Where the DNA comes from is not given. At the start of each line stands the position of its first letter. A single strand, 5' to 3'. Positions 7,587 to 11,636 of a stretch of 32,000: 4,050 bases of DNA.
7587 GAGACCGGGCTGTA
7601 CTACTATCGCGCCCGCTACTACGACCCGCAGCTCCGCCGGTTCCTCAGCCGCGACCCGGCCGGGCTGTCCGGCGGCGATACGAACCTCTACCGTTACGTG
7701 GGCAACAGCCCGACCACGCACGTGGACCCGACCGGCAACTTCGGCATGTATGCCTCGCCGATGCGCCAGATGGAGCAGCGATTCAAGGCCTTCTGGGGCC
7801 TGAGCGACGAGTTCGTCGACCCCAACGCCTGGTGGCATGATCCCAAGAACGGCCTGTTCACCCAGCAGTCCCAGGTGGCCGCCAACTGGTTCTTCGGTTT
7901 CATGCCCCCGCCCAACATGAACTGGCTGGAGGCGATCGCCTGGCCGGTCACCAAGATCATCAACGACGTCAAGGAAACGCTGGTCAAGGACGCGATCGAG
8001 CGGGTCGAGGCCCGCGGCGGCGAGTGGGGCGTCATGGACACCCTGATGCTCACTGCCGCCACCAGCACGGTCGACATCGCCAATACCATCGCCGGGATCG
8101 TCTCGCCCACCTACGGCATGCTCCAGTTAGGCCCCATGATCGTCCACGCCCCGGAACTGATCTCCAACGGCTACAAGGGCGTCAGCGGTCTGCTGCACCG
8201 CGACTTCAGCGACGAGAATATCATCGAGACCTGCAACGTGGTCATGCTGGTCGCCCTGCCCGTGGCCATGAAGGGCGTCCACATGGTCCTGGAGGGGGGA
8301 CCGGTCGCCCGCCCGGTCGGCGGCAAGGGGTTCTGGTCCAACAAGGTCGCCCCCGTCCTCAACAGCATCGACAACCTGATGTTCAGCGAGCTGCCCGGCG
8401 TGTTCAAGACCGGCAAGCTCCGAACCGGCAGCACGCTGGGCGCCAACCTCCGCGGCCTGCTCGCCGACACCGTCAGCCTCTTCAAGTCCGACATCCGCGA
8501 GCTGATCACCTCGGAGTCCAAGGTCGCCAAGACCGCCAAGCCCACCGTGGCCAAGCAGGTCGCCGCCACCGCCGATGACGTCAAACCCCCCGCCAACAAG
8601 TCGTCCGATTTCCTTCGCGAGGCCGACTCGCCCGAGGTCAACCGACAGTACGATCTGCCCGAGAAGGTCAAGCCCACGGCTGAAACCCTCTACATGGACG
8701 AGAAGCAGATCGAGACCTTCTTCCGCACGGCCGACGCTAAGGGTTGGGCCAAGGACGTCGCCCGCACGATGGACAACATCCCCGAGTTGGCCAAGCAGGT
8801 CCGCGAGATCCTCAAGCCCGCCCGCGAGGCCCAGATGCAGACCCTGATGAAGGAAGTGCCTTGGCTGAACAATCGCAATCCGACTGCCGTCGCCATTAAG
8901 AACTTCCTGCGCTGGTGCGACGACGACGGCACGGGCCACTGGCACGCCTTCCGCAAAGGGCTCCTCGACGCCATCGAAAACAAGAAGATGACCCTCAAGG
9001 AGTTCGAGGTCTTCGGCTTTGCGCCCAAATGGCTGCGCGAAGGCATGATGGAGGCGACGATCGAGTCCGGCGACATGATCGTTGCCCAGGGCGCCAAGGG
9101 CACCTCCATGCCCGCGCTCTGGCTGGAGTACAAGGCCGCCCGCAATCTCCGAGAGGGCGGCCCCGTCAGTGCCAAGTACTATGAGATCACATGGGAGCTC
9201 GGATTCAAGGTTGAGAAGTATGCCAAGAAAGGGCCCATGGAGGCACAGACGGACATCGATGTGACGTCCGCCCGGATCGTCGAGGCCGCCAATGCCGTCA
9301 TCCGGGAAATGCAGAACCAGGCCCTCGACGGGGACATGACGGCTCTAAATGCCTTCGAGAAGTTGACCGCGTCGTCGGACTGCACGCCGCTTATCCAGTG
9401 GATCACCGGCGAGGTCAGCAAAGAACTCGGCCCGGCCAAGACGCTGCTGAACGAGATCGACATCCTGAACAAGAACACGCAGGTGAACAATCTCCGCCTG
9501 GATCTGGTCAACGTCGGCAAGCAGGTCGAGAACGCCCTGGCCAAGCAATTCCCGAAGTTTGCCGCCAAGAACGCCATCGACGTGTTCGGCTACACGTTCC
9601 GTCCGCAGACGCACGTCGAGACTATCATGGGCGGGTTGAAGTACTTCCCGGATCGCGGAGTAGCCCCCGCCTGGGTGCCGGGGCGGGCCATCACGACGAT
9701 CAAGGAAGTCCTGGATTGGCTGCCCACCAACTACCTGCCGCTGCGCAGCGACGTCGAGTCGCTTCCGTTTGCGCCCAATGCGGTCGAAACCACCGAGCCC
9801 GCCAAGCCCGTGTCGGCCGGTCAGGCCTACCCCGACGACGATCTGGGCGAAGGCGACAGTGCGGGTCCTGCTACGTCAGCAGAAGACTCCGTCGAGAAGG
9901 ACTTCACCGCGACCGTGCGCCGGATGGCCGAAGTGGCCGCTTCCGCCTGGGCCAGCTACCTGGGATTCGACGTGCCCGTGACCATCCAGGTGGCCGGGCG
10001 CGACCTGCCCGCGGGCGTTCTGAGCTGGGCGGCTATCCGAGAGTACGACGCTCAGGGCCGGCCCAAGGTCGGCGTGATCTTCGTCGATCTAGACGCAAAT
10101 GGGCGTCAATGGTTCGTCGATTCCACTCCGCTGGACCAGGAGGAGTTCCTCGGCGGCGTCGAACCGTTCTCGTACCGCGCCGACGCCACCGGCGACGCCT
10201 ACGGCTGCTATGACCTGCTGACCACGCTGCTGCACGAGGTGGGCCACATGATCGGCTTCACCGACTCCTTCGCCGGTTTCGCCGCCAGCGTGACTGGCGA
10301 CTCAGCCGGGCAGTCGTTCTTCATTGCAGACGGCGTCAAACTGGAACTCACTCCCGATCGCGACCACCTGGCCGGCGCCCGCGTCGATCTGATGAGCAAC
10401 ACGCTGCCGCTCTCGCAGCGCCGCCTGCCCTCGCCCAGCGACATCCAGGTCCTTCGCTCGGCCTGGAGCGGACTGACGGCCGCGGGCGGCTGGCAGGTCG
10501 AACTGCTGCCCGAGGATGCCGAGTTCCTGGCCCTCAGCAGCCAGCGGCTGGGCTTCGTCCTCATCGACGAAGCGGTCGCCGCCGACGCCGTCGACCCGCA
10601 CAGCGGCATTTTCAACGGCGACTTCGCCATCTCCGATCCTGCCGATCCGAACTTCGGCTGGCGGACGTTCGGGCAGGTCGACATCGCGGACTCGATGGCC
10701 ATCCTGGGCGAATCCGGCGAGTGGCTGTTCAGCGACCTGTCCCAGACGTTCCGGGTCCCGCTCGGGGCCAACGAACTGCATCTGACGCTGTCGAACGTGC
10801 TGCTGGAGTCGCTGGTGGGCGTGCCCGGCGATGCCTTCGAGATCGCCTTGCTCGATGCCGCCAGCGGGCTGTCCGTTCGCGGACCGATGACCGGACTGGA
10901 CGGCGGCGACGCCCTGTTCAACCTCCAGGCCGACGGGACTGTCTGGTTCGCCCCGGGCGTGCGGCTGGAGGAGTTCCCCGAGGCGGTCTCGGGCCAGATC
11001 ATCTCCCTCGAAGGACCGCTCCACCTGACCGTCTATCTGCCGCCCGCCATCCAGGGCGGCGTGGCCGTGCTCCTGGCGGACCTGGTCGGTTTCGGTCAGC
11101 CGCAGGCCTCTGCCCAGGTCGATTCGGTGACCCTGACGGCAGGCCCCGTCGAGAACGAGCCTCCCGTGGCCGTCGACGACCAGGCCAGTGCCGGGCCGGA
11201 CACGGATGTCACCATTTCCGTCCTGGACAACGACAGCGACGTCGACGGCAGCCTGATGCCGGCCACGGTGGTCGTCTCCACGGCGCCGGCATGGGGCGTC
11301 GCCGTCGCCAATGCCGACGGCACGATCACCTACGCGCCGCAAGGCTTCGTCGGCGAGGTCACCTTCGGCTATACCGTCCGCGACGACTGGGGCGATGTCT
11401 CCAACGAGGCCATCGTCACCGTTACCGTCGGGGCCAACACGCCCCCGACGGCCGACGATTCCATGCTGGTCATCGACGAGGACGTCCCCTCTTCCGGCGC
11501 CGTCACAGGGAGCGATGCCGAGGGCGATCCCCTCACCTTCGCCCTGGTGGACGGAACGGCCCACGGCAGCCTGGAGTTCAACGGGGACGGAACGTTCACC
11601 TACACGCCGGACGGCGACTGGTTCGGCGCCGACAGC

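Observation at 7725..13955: RHS cage followed in frame by 2,072 residues, far beyond any encapsulable toxin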

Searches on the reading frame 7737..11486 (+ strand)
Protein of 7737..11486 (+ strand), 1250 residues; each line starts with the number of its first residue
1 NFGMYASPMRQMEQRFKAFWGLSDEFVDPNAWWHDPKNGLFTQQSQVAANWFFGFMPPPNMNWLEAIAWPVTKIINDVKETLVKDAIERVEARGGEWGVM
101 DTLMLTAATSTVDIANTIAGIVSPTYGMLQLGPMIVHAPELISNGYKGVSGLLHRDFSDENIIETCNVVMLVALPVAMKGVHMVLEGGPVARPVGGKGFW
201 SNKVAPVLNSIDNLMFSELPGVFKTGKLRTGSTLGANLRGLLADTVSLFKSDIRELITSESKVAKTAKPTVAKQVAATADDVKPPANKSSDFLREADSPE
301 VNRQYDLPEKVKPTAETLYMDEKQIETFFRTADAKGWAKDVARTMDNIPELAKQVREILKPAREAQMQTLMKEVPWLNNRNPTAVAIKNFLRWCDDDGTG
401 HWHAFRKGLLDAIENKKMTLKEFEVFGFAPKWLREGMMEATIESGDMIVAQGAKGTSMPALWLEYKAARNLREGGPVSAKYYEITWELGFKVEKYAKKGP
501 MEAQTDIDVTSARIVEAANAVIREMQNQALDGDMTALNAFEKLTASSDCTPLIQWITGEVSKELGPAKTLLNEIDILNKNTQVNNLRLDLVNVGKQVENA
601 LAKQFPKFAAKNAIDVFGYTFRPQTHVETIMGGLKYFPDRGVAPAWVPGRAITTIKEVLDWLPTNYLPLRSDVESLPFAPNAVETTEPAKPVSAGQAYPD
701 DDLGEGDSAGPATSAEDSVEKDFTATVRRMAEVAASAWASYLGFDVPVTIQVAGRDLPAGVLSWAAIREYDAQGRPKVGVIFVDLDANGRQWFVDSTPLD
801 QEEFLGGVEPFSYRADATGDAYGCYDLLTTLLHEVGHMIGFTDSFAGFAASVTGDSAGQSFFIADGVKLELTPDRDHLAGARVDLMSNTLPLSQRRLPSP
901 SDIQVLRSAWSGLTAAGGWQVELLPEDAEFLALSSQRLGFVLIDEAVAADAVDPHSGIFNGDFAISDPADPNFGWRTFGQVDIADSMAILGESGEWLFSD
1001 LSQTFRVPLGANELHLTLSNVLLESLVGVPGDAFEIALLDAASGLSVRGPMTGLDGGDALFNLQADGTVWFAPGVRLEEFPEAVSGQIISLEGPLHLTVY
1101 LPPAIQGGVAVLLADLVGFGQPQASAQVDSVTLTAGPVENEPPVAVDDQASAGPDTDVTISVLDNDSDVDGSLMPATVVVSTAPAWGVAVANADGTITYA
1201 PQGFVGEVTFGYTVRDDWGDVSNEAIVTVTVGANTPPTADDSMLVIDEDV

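Call 9: find_homologous_proteins(query=window:7737-11486:+, max_evalue=0.001)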
Query window:7737-11486:+ (1250 aa): 2 proteins with E <= 0.001 among 8000 candidates.
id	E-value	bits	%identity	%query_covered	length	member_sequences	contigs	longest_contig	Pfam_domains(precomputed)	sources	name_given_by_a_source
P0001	3.4e-22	96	37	16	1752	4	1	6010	PF17963.8,PF17892.8,PF17803.8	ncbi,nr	ncbi:MAG: tandem-95 repeat protein [Planctomycetes bacterium]|nr:tandem-95 repeat protein [Planctomy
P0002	9.9e-18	81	34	9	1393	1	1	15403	PF17963.8,PF13487.13,PF17892.8,PF01966.29,PF17803.8,PF19076.7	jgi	jgi:hypothetical protein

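Call 10: search_solved_structures(query=window:7737-11486:+, max_evalue=1)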
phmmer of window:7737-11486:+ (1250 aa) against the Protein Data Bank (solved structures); distinct sequences matched with E-value up to 1: 1.
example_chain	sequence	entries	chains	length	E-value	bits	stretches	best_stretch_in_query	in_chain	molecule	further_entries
2yrl_A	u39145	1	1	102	0.51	11.1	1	1148-1237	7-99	KIAA1837 protein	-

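Call 62: search_solved_structures(query=A2, max_evalue=10)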
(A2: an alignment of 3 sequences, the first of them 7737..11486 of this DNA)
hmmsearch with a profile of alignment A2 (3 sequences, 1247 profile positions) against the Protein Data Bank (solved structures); distinct sequences matched with E-value up to 10: 1.
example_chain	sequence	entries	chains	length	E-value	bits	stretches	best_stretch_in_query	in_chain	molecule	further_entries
5mqf_K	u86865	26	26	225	1.5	9.5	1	377-441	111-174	Pre-mRNA-splicing factor SPF27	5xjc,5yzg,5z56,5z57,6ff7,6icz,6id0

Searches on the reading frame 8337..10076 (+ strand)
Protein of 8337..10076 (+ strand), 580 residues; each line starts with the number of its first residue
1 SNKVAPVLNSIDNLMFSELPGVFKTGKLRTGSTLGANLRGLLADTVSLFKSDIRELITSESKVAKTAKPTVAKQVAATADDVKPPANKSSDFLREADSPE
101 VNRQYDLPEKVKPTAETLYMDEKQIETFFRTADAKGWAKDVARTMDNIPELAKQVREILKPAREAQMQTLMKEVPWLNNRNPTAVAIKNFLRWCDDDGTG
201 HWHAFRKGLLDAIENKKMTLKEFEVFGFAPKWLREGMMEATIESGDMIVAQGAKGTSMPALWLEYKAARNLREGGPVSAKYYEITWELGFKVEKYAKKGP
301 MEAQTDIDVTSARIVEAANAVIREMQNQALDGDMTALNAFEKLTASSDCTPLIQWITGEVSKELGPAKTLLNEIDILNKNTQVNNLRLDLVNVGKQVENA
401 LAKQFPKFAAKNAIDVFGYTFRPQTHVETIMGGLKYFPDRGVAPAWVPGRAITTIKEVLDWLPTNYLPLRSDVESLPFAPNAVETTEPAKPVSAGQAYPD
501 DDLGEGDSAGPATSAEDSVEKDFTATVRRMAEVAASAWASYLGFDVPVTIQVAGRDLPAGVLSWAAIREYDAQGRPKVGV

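Call 41: search_protein_families(library=pfam, proteins=[window:8337-10076:+], max_evalue=5)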
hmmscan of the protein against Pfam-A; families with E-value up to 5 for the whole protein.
window:8337-10076:+ (580 aa): 1 family
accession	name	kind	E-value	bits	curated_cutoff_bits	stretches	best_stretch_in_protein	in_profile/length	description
PF18932.5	DUF5681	-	0.2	12.7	27.5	1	309-343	34-71/77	Family of unknown function (DUF5681)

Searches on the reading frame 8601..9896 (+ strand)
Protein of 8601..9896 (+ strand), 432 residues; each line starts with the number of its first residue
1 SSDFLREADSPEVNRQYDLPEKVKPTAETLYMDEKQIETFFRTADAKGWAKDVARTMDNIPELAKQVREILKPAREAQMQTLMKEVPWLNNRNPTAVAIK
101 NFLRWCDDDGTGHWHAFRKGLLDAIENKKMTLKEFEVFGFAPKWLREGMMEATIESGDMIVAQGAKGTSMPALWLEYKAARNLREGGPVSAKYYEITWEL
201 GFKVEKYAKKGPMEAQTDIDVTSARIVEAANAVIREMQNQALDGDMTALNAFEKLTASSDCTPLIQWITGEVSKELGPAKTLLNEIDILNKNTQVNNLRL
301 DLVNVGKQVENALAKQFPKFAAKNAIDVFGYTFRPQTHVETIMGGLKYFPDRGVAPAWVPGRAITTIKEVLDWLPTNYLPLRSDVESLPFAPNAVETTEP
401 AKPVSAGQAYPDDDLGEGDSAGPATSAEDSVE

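Call 85: search_protein_families(library=phrogs, proteins=[window:8601-9896:+], max_evalue=0.1)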
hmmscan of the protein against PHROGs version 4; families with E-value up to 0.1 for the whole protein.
window:8601-9896:+ (432 aa): 1 family
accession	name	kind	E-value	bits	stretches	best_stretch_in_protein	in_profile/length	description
phrog_10294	-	unknown function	0.028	14.2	1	248-319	257-326/521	-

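Call 86: search_protein_families(library=padloc, proteins=[window:8601-9896:+], max_evalue=0.1)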
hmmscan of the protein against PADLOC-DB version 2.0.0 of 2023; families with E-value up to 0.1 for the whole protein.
window:8601-9896:+ (432 aa): 0 families

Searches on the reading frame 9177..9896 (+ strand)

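Call 41: search_protein_families(library=pfam, proteins=[window:9177-9896:+], max_evalue=5)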
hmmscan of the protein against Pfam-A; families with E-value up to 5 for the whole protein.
window:9177-9896:+ (240 aa): 1 family
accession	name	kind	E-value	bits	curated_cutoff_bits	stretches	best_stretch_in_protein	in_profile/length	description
PF18932.5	DUF5681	-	0.11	13.5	27.5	1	27-63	32-71/77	Family of unknown function (DUF5681)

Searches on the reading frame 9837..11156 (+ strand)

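Call 41: search_protein_families(library=pfam, proteins=[window:9837-11156:+], max_evalue=5)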
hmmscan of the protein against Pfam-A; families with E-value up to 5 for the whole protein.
window:9837-11156:+ (440 aa): 2 families
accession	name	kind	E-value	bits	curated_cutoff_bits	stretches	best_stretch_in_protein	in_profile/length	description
PF06262.17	Zincin_1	-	0.28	11.6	22.4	1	129-143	75-89/97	Zincin-like metallopeptidase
PF12725.13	DUF3810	-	0.45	10.3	28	1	96-143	160-206/311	Protein of unknown function (DUF3810)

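Call 85: search_protein_families(library=phrogs, proteins=[window:9837-11156:+], max_evalue=0.1)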
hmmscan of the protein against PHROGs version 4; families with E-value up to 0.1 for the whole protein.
window:9837-11156:+ (440 aa): 0 families

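Call 86: search_protein_families(library=padloc, proteins=[window:9837-11156:+], max_evalue=0.1)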
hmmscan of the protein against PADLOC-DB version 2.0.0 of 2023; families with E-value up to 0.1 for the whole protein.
window:9837-11156:+ (440 aa): 0 families
